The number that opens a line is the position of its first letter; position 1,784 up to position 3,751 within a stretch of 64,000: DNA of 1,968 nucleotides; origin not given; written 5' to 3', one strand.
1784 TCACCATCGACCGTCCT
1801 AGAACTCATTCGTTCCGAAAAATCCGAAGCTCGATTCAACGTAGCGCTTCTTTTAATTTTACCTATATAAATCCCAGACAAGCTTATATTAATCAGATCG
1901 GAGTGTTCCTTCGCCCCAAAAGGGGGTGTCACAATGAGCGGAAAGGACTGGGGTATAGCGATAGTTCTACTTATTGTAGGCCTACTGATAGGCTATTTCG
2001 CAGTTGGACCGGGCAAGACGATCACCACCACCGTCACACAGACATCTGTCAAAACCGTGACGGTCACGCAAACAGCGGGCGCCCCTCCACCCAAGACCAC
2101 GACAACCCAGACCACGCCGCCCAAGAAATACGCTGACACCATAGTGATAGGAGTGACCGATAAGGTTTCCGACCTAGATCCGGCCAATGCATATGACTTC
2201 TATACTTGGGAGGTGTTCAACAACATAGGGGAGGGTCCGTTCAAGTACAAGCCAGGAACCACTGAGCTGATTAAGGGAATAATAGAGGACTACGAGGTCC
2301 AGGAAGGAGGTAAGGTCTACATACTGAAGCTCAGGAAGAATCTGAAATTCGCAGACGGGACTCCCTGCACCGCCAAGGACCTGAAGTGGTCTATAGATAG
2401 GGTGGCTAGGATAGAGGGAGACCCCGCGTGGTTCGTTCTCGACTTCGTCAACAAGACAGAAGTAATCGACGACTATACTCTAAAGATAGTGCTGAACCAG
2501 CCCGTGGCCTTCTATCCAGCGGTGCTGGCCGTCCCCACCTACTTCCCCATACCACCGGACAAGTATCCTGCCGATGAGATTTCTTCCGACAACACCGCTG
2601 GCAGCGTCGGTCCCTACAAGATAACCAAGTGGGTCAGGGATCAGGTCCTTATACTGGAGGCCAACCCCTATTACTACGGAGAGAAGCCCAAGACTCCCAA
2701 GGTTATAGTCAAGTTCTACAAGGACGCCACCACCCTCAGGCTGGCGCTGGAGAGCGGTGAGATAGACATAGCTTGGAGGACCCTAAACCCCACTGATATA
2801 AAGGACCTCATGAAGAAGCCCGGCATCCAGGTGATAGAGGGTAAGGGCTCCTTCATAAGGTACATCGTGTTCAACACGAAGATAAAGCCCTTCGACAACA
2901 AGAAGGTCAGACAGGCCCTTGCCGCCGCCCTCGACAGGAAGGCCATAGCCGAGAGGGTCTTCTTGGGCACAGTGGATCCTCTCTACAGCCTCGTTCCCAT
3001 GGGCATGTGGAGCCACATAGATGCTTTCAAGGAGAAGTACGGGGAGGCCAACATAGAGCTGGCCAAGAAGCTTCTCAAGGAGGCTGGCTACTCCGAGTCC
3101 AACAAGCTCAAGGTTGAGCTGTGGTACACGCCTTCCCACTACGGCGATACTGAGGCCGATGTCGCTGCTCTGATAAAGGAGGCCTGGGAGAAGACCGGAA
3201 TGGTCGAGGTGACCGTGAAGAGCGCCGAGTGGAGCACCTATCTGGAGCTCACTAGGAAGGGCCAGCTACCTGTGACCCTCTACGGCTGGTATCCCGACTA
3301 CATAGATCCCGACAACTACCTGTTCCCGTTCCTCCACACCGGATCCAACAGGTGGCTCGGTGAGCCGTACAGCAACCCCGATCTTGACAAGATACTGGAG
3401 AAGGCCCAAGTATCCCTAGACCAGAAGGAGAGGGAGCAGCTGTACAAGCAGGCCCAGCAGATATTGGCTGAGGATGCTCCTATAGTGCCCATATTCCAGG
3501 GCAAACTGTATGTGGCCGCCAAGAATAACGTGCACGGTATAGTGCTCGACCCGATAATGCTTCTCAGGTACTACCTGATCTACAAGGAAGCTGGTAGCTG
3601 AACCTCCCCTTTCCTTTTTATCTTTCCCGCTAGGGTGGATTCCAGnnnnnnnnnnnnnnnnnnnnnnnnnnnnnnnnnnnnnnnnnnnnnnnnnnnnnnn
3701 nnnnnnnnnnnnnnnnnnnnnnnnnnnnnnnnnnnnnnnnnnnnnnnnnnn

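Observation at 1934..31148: N-terminal anchor and Thr linker of binding proteins conserved at protein level: candidate sorting or glycosylation signal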

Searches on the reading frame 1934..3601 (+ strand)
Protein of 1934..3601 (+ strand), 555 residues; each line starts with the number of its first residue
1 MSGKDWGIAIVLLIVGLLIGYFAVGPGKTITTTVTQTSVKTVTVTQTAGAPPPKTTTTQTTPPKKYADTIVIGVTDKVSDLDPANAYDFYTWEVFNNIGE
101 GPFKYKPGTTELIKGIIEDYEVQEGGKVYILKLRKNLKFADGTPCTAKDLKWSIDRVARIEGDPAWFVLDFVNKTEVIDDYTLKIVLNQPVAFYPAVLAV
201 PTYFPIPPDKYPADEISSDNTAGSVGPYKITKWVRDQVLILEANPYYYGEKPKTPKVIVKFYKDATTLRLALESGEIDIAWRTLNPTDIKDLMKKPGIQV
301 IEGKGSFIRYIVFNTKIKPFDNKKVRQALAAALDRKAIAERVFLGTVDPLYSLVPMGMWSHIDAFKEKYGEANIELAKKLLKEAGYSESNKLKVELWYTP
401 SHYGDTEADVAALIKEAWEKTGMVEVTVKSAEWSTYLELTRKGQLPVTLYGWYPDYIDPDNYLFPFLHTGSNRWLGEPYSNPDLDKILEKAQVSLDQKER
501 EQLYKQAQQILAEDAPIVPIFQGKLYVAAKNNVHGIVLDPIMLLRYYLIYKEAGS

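Call 11: search_protein_families(library=pfam, proteins=[window:1934-3601:+])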
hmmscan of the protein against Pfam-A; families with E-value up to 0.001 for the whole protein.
window:1934-3601:+ (555 aa): 1 family
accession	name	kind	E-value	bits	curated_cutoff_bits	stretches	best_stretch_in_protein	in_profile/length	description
PF00496.27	SBP_bac_5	-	6.5e-94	315.5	32.4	1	112-472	2-366/368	Bacterial extracellular solute-binding proteins, family 5 Middle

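Call 13: find_encoding_contigs(protein=window:1934-3598:+, flank=3000, max_places=4)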
Protein window:1934-3598:+ (555 aa): 2 contigs read that carry it; 1 place shown.
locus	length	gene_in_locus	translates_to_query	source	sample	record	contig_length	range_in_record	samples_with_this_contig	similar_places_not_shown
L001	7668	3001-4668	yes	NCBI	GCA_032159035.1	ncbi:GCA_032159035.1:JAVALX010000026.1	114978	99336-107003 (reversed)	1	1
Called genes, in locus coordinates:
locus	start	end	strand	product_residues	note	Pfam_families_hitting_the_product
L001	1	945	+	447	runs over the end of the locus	PF02878:PGM_PMM_I, PF02879:PGM_PMM_II, PF02880:PGM_PMM_III, PF00408:PGM_PMM_IV (weak)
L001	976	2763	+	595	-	PF02730:AFOR_N, PF01314:AFOR_C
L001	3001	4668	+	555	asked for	PF00496:SBP_bac_5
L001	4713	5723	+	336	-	PF19300:BPD_transp_1_N, PF00528:BPD_transp_1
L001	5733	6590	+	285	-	PF12911:OppC_N (weak), PF00528:BPD_transp_1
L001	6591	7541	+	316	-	PF00005:ABC_tran, PF02463:SMC_N (weak), PF13304:AAA_21 (faint), PF08352:oligo_HPY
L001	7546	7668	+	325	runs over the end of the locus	PF00005:ABC_tran, PF08352:oligo_HPY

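Call 29: find_homologous_proteins(query=window:1934-3598:+, max_evalue=1e-60)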
Query window:1934-3598:+ (555 aa): 1533 proteins with E <= 1e-60 among 8000 candidates; the best 120 are listed.
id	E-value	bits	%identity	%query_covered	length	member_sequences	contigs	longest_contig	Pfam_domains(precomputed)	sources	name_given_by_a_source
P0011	0.0e+0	1264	100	100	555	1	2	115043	PF00496.28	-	-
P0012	0.0e+0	1250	99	100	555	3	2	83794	PF00496.28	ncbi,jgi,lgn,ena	-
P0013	0.0e+0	1248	99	100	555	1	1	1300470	PF00496.28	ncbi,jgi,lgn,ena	-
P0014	0.0e+0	1244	98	100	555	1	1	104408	PF00496.28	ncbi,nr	ncbi:MAG: ABC transporter substrate-binding protein [Candidatus Korarchaeota archaeon]|nr:ABC transp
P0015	0.0e+0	1215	95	100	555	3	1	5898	PF00496.28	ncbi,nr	ncbi:MAG: peptide ABC transporter substrate-binding protein [Candidatus Korarchaeota archaeon]|nr:pe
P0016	0.0e+0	1213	95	100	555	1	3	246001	PF00496.28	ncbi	-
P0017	0.0e+0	1159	91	100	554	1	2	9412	PF00496.28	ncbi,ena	-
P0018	0.0e+0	1121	87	100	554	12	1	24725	PF00496.28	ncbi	-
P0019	4.4e-285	965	82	88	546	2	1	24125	PF00496.28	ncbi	-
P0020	1.5e-284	963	82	89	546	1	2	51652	PF00496.28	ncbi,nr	ncbi:MAG: ABC transporter substrate-binding protein [Candidatus Korarchaeota archaeon]|nr:ABC transp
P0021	8.2e-284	960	82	89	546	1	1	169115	PF00496.28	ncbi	-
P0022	2.7e-281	952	81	88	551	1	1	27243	PF00496.28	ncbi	-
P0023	4.4e-274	928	80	88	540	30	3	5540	PF00496.28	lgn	-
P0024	2.0e-254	863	73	90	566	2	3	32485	PF00496.28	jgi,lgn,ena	-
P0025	2.9e-254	863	72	96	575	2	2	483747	PF00496.28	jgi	-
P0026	3.5e-251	853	74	90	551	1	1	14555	PF00496.28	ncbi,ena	-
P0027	1.3e-250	851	75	89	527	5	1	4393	PF00496.28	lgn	-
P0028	5.7e-250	849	75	89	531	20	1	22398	PF00496.28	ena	-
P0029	1.0e-246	838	73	88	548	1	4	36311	PF00496.28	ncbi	-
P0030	9.2e-246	835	73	88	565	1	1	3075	PF00496.28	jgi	jgi:peptide/nickel transport system substrate-binding protein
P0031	1.5e-245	834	74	87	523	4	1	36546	PF00496.28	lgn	-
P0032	6.0e-245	832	72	88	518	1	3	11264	PF00496.28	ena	-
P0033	2.9e-244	830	73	88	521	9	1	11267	PF00496.28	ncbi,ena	-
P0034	2.6e-243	827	72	88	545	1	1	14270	PF00496.28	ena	-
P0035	9.7e-243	825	73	87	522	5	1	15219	PF00496.28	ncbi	-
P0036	1.3e-242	824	72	88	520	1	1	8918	PF00496.28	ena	-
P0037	2.5e-242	823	74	87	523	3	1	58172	PF00496.28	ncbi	-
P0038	3.9e-242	823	75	87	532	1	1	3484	PF00496.28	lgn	-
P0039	1.2e-236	805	71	87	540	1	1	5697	PF00496.28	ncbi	-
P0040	2.1e-235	801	69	88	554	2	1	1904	PF00496.28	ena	-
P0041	1.3e-234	798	72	87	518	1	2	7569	PF00496.28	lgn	-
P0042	3.5e-233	793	68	88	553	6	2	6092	PF00496.28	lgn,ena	-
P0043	1.2e-231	788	69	87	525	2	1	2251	PF00496.28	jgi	-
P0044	2.4e-231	787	71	87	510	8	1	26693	PF00496.28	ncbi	-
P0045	3.9e-229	780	66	87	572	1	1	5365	PF00496.28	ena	-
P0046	2.7e-228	777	70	87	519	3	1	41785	PF00496.28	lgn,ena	-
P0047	1.0e-225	769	70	87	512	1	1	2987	PF00496.28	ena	-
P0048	6.1e-225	766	70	87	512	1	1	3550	PF00496.28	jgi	-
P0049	6.4e-225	766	70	87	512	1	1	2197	PF00496.28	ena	-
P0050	1.2e-224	765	65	87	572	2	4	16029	PF00496.28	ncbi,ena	-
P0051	1.6e-224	765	70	87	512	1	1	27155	PF00496.28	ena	-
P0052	2.5e-222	757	65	87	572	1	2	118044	PF00496.28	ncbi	-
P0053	6.2e-221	753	64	88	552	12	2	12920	PF00496.28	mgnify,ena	mgnify:CR=1 FL=1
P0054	3.9e-217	740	65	90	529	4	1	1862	PF00496.28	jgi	-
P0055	4.7e-217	740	60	99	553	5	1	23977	PF00496.28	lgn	-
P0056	1.0e-215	736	60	97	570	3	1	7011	PF00496.28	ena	-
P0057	2.1e-215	735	64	87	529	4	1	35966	PF00496.28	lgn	-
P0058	3.0e-215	734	62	97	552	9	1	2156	PF00496.28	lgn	-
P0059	4.7e-215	733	65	87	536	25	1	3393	PF00496.28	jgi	-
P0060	5.8e-215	733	62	87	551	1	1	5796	PF00496.28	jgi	-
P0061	6.8e-215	733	64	88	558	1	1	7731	PF00496.28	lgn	-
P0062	1.2e-214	732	63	90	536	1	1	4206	PF00496.28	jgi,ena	-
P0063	5.9e-214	730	62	87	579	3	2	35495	PF00496.28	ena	-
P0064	4.7e-213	727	62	90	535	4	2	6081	PF00496.28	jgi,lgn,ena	jgi:peptide/nickel transport system substrate-binding protein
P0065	6.6e-213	726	63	92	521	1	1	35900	PF00496.28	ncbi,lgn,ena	-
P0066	7.2e-213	726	64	87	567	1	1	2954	PF00496.28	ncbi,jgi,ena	-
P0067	7.4e-213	726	65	87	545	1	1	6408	PF00496.28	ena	-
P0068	9.1e-213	726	61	97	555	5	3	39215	PF00496.28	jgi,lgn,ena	-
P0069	1.5e-212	725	64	87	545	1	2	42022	PF00496.28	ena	-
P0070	1.9e-212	725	62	88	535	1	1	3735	PF00496.28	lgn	-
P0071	2.5e-212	724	64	87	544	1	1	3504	PF00496.28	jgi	-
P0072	2.8e-212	724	64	87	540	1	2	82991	PF00496.28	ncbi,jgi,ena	-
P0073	4.8e-212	723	63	88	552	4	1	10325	PF00496.28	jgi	-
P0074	5.4e-212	723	64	87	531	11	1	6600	PF00496.28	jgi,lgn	-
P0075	9.1e-212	723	62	88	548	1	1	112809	PF00496.28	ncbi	-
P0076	1.1e-211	722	64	87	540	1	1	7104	PF00496.28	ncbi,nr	ncbi:MAG: peptide ABC transporter substrate-binding protein [Desulfurococcales archaeon ex4484_217_2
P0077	1.1e-211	722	64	87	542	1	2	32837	PF00496.28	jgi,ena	-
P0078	1.1e-211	722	64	87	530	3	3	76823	PF00496.28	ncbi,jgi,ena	-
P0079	1.4e-211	722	63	88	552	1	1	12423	PF00496.28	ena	-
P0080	1.8e-211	722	61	88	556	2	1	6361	PF00496.28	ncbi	-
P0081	1.9e-211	721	60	98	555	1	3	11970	PF00496.28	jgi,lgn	jgi:peptide/nickel transport system substrate-binding protein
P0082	2.1e-211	721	64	87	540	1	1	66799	PF00496.28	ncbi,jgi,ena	-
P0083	3.9e-211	720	64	87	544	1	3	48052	PF00496.28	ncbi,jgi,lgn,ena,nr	ncbi:MAG: peptide ABC transporter substrate-binding protein [Thermoprotei archaeon]|nr:peptide ABC t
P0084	4.1e-211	720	58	98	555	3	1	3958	PF00496.28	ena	-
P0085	7.1e-211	720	64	87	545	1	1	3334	PF00496.28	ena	-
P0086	7.8e-211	719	64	87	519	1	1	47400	PF00496.28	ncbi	-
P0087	1.3e-210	719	64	87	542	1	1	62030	PF00496.28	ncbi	-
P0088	1.4e-210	719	60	87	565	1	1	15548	PF00496.28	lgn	-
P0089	1.6e-210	718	64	88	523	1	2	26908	PF00496.28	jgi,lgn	jgi:peptide/nickel transport system substrate-binding protein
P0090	2.8e-210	718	63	88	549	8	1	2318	PF00496.28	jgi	-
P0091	9.7e-210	716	63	91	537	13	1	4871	PF00496.28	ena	-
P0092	1.7e-209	715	64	87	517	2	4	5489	PF00496.28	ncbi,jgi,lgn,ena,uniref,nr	ncbi:MAG: peptide ABC transporter substrate-binding protein [Candidatus Methanomethylicota archaeon]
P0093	4.9e-209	713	60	95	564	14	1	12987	PF00496.28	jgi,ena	-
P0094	8.8e-209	713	61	88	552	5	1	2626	PF00496.28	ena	-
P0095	2.1e-208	711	60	88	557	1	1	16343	PF00496.28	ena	-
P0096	6.9e-208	710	60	98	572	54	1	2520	PF00496.28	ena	-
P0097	7.1e-208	710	61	93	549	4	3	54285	PF00496.28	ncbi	ncbi:MAG: ABC transporter substrate-binding protein [Nitrososphaerota archaeon]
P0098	8.4e-208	709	59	88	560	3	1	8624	PF00496.28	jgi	jgi:peptide/nickel transport system substrate-binding protein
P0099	1.4e-207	709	57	98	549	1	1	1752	PF00496.28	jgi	-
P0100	3.6e-207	707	62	87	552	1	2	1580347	PF00496.28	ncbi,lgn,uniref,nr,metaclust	ncbi:ABC transporter substrate-binding protein [Staphylothermus hellenicus]|uniref:Extracellular sol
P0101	5.3e-207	707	62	87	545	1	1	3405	PF00496.28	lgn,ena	-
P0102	5.5e-207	707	62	88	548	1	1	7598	PF00496.28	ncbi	-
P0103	6.4e-207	707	60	98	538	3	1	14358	PF00496.28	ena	-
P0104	8.3e-207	706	60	88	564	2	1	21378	PF00496.28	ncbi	-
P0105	8.6e-207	706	62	87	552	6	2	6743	PF00496.28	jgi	-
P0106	9.5e-207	706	61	90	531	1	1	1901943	PF00496.28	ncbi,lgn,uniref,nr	ncbi:ABC transporter substrate-binding protein [Archaeoglobus veneficus]|uniref:ABC-type transporter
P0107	2.5e-206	705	56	99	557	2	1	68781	PF00496.28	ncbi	-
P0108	3.5e-206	704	62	87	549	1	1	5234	PF00496.28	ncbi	-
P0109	3.6e-206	704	62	87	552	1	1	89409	PF00496.28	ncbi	-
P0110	3.9e-206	704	60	90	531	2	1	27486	PF00496.28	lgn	-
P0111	4.4e-206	704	62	87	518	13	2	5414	PF00496.28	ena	-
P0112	4.7e-206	704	61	90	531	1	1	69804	PF00496.28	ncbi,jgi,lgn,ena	-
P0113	4.7e-206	704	61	90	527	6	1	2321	PF00496.28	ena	-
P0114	7.5e-206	703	62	87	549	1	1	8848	PF00496.28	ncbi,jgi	-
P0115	8.0e-206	703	63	87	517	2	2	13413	PF00496.28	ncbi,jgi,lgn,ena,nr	ncbi:peptide ABC transporter substrate-binding protein [Archaeoglobales archaeon ex4484_92]|nr:MAG: 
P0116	8.3e-206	703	63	86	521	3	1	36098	PF00496.28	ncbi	-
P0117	1.1e-205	702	60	91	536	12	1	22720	PF00496.28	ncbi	ncbi:ABC transporter substrate-binding protein [Geoglobus sp.]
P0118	1.2e-205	702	62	87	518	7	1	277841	PF00496.28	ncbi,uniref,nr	ncbi:ABC transporter substrate-binding protein [Thermococcus sp. ES12]|uniref:ABC transporter substr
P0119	2.0e-205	702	58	94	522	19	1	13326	PF00496.28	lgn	-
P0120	2.4e-205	701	61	90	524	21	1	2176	PF00496.28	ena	-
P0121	3.5e-205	701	62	87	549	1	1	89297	PF00496.28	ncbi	-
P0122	4.6e-205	700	62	88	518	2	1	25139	PF00496.28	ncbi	-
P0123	4.9e-205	700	63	87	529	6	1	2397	PF00496.28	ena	-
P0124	5.9e-205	700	61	87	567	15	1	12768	PF00496.28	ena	-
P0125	9.6e-205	699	57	88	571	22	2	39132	PF00496.28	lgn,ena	-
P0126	1.4e-204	699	62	87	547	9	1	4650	PF00496.28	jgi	-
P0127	1.7e-204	699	59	87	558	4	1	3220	PF00496.28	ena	-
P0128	3.4e-204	698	61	91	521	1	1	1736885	PF00496.28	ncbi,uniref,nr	ncbi:ABC transporter substrate-binding protein [Pyrococcus sp. ST04]|uniref:ABC transporter substrat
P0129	3.9e-204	697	60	87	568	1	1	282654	PF00496.28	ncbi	-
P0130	3.9e-204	697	61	87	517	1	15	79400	PF00496.28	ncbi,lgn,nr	ncbi:MAG: peptide/nickel transport system substrate-binding protein [Thermococcaceae archaeon]|nr:pe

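Call 32: find_encoding_contigs(protein=P0021, flank=10000, max_places=2)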
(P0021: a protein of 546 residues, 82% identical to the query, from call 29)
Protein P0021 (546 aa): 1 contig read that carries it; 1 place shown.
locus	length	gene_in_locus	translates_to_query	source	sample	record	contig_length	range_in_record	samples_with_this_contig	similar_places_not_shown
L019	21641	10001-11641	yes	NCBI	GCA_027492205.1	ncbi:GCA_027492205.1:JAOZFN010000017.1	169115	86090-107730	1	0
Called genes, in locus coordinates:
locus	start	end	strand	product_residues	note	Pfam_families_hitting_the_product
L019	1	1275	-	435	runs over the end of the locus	PF10142:PhoPQ_related (weak)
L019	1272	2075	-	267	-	PF03477:ATP-cone, PF04471:Mrr_cat (weak), PF22357:AF1548-like_C (weak)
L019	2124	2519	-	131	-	-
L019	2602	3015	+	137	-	PF14464:Prok-JAB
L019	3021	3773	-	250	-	PF01914:MarC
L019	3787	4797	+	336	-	PF01841:Transglut_core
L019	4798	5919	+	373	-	-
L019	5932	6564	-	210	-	-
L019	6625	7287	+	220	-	-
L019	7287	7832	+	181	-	-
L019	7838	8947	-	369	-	PF01266:DAO (faint), PF01494:FAD_binding_3, PF04820:Trp_halogenase (faint), PF12831:FAD_oxidored (weak), PF13450:NAD_binding_8 (weak), PF05834:Lycopene_cycl (weak)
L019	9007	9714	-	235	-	PF02223:Thymidylate_kin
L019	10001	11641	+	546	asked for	PF00496:SBP_bac_5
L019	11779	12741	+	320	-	PF19300:BPD_transp_1_N, PF00528:BPD_transp_1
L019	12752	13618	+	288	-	PF00528:BPD_transp_1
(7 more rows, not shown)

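Call 35: search_protein_families(library=ncbifam, proteins=[window:1934-3598:+], max_evalue=1)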
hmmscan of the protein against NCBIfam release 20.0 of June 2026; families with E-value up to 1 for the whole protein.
window:1934-3598:+ (555 aa): 13 families
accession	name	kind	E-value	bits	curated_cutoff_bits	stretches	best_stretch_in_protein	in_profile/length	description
NF043070.1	DppA_dipep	equivalog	2.2e-54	184.9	1005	1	86-542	52-525/535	dipeptide ABC transporter periplasmic-binding protein DppA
NF011684.0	PRK15104.1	equivalog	4.1e-47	161.1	947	2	177-523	164-511/543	oligopeptide ABC transporter substrate-binding protein OppA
NF011942.0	PRK15413.1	equivalog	9.4e-47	159.8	594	1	64-540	24-500/512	glutathione ABC transporter substrate-binding protein GsiB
TIGR02294.1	nickel_nikA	equivalog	2e-44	152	393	1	67-536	5-486/501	nickel ABC transporter substrate-binding protein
NF007287.0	PRK09755.1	equivalog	1.3e-42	146.4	1098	2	177-538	159-518/535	ABC transporter substrate-binding protein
NF045467.1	Opp4A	equivalog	8.7e-40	136.5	650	1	66-540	33-545/556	oligopeptide ABC transporter substrate-binding protein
NF011689.0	PRK15109.1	equivalog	1.5e-37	129.5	560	1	60-544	26-531/547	ABC transporter substrate-binding protein SapA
NF047575.1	opine_bind_CntA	exception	2.2e-37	128.8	800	1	113-537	77-519/535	staphylopine-dependent metal ABC transporter substrate-binding lipoprotein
NF045468.1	Opp5A_nikA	equivalog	1.8e-33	115.8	600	1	68-540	18-476/488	nickel ABC transporter substrate-binding protein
TIGR04028.1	SBP_KPN_01854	hypoth_equivalog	8.9e-20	70.7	468.5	2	309-547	256-504/509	TIGR04028 family ABC transporter substrate-binding protein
NF043077.1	MMSYN1_0169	equivalog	3e-13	49.2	650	2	377-494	639-754/896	oligopeptide ABC transporter substrate-binding protein OppA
NF040686.1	TcpD_dom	domain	0.027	14.4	24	1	3-32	24-53/63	TcpD family membrane protein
NF041652.1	Nud_hyd_Dein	equivalog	0.061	13.5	200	1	380-429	29-78/152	Nudix hydrolase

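Call 58: predict_structure(alignment_id=A3)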
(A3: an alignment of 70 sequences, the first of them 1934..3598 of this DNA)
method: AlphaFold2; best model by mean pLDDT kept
length: 555 residues; sequences in the alignment: 70
mean_pLDDT: 90.8   pTM: 0.83
mean pLDDT of the five models: 90.8, 90.6, 89.8, 89.5, 89.4
residues with pLDDT >= 90: 447; 70-90: 57; 50-70: 24; < 50: 27
segments of 3 or more residues with pLDDT < 50: 23-42, 44-47
pLDDT, mean of each block of 10 residues (from residue 1): 64 75 44 36 50 56 86 91 89 95 93 97 96 97 98 98 92 98 98 96 97 95 96 95 97 97 94 98 90 96 93 98 99 98 94 95 98 98 98 97 86 98 98 94 97 92 95 94 98 96 98 98 96 94 94 77
secondary structure, 60 per line:
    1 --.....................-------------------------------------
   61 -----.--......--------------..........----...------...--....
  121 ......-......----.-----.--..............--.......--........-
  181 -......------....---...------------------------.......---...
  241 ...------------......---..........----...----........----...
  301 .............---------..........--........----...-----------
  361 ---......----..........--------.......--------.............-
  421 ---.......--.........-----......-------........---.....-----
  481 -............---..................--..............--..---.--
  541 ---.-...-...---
elements in order: H3-23 E69-74 H89-98 E103-105 E112-114 E117-123 E128-133 H147-160 H163-169 E172-179 E182-187 H194-197 E228-234 E238-243 E256-261 H265-274 E279-281 H286-293 E298-313 H323-332 H335-342 E347-349 H364-369 H374-383 E392-398 H407-419 E424-430 H433-441 E447-452 H460-467 H471-475 H482-493 H497-514 E517-530 E550-552

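Call 75: find_encoding_contigs(protein=P0023, flank=1000, max_places=6)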
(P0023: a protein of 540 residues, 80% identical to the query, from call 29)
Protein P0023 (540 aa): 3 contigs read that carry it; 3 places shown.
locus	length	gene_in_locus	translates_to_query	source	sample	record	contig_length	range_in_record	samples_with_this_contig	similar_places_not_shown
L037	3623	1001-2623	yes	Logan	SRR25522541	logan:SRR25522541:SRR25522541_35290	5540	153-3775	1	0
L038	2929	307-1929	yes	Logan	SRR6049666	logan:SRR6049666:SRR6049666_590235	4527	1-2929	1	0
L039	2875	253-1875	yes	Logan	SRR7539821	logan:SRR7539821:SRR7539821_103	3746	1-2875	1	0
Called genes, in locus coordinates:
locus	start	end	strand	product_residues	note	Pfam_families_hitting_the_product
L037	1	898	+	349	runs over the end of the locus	?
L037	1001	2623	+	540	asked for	PF00496:SBP_bac_5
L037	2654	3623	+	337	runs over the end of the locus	PF19300:BPD_transp_1_N, PF00528:BPD_transp_1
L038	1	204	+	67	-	?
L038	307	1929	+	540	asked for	PF00496:SBP_bac_5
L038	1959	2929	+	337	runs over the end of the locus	PF19300:BPD_transp_1_N, PF00528:BPD_transp_1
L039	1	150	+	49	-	?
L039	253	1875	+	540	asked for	PF00496:SBP_bac_5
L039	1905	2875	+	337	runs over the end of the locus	PF19300:BPD_transp_1_N, PF00528:BPD_transp_1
